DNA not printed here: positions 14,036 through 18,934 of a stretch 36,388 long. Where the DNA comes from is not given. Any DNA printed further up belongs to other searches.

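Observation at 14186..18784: Oversized, highly divergent pyruvate-carboxylase-type enzyme with a non-canonical biotin-attachment motif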

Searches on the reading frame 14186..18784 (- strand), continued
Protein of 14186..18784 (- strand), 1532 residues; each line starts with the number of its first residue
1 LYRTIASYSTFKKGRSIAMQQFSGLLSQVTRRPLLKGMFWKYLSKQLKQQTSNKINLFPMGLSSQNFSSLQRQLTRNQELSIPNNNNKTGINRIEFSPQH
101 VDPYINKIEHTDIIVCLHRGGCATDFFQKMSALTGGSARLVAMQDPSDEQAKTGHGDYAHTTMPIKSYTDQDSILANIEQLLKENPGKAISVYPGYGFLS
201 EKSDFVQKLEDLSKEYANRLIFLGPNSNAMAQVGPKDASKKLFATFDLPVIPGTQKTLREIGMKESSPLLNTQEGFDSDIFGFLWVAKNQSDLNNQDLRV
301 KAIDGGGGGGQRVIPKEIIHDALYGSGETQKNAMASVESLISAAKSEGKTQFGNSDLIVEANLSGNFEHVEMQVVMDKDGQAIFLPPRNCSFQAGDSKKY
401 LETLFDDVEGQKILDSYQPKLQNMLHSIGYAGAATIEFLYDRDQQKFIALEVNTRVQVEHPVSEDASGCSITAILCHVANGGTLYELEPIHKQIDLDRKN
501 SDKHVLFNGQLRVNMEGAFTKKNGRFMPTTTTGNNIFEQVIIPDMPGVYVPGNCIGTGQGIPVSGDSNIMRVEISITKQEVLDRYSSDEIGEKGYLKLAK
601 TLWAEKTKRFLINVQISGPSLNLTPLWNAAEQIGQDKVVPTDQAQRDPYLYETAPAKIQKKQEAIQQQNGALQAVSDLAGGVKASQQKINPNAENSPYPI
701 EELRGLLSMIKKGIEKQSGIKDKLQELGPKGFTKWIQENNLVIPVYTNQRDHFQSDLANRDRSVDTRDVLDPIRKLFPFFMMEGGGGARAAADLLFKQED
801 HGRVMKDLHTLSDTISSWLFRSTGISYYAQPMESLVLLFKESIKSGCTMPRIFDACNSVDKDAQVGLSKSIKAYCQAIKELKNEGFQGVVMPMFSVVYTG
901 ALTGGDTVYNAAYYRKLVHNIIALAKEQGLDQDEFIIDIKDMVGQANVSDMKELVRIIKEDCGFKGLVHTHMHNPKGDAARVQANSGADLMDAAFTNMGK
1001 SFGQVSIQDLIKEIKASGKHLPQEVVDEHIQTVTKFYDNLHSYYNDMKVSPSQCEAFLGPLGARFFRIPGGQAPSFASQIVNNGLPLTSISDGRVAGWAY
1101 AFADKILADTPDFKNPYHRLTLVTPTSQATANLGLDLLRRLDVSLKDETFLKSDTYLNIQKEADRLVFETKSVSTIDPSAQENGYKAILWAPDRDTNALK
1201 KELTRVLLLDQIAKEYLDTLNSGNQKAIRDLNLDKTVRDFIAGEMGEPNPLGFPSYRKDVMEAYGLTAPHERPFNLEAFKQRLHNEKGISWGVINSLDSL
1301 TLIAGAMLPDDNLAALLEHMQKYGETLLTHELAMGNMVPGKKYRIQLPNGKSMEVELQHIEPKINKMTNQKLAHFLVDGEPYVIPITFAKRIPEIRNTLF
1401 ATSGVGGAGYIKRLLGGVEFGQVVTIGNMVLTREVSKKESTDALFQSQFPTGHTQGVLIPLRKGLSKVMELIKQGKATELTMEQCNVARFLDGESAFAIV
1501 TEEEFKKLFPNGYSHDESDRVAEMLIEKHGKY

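Call 21: search_protein_families(library=pfam, proteins=[P0002], max_evalue=0.01)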
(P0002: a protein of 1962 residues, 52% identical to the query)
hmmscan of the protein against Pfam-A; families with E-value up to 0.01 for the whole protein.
P0002 (1962 aa): 4 families
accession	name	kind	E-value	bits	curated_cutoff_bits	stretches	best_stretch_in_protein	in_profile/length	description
PF02786.22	CPSase_L_D2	-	1.1e-21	77.8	19.8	1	346-528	43-210/211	Carbamoyl-phosphate synthase L chain, ATP binding domain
PF00289.28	Biotin_carb_N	-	6.6e-10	39.9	25.5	1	49-163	9-110/110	Biotin carboxylase, N-terminal domain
PF00682.25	HMGL-like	-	0.00016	21.6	29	1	1171-1269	148-244/260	HMGL-like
PF02436.23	PYC_OADA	-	0.0021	18.3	27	0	1317-1430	6-105/201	Conserved carboxylase domain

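Call 29: find_related_loci(query=A1, collection=genome_contigs, flank=10000)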
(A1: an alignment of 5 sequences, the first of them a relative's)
Query A1 (1514 aa) in genome_contigs; peptide patterns used: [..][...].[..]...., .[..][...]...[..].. (x = any residue, [..] = any of these).
239 stretches matched a pattern; 3 encode a relative of the query (tblastn E <= 1e-3); 3 distinct loci.
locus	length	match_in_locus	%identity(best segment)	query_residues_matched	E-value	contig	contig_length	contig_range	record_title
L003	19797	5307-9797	35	96-1508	0e+0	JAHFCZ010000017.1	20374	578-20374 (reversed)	MAG: bacterium isolate nzgw233 NODE_1584_length_20375_cov_4.562012, whole genome shotgun sequence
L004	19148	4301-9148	35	89-1490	7e-115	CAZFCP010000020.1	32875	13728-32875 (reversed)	MAG TPA_asm: uncultured Candidatus Marinamargulisbacteria bacterium isolate SRP219642_co4_549 genome assembly, contig: N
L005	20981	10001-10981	27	171-566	2e-25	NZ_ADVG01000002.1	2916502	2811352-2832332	Ktedonobacter racemifer DSM 44963 strain SOSP1-21 Krac_Contig205, whole genome shotgun sequence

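Call 32: search_protein_families(library=pfam, proteins=[L003:4087-4830:+, L003:4231-4797:-, L003:3155-4234:+, L003:9824-11974:+, L004:3428-4027:+, L004:1799-3427:+, L004:9349-11328:-], max_evalue=0.001)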
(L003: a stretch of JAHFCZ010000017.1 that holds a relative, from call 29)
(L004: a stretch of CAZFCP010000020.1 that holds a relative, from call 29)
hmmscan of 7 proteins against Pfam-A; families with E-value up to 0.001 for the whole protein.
L003:4087-4830:+ (247 aa): 1 family
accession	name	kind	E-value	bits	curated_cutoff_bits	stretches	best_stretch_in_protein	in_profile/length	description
PF03099.24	BPL_LplA_LipB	-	7.1e-12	45.8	21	1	96-201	21-133/133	Biotin/lipoate A/B protein ligase family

L003:4231-4797:- (188 aa): 0 families

L003:3155-4234:+ (359 aa): 1 family
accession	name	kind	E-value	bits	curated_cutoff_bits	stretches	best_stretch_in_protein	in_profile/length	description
PF01702.25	TGT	-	2.5e-148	494.3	26.3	1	16-358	2-343/357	Queuine tRNA-ribosyltransferase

L003:9824-11974:+ (716 aa): 0 families

L004:3428-4027:+ (199 aa): 1 family
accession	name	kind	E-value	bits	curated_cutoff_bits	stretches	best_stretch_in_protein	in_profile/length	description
PF03099.24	BPL_LplA_LipB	-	1.5e-11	44.8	21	1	50-157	17-133/133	Biotin/lipoate A/B protein ligase family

L004:1799-3427:+ (542 aa): 3 families
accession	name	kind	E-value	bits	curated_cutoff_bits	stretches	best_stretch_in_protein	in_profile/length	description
PF06418.20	CTP_synth_N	-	2.4e-123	411.1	26.1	1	7-270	1-265/265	CTP synthase N-terminus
PF00117.34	GATase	-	4e-37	128.2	22.8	1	306-530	2-189/190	Glutamine amidotransferase class-I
PF07722.19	Peptidase_C26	-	9.2e-05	22.7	20.5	1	372-513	99-219/219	Peptidase C26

L004:9349-11328:- (659 aa): 6 families
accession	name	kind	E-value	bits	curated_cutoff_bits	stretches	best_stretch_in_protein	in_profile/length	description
PF12704.14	MacB_PCD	-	1.9e-50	172.5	27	1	275-497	1-206/207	MacB-like periplasmic core domain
PF00005.33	ABC_tran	-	5.1e-34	118.3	25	1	22-169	1-136/137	ABC transporter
PF02687.27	FtsX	-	4.1e-17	62.8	25.5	1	539-652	2-120/120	FtsX-like permease C-terminal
PF02463.25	SMC_N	-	7.9e-08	32.4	40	1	32-214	23-212/220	RecF/RecN/SMC N terminal domain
PF13304.12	AAA_21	-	2.9e-06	28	27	0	34-91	1-61/304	AAA domain, putative AbiEii toxin, Type IV TA system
PF13555.12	AAA_29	-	0.00038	20.6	27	0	23-50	13-40/61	P-loop containing region of AAA domain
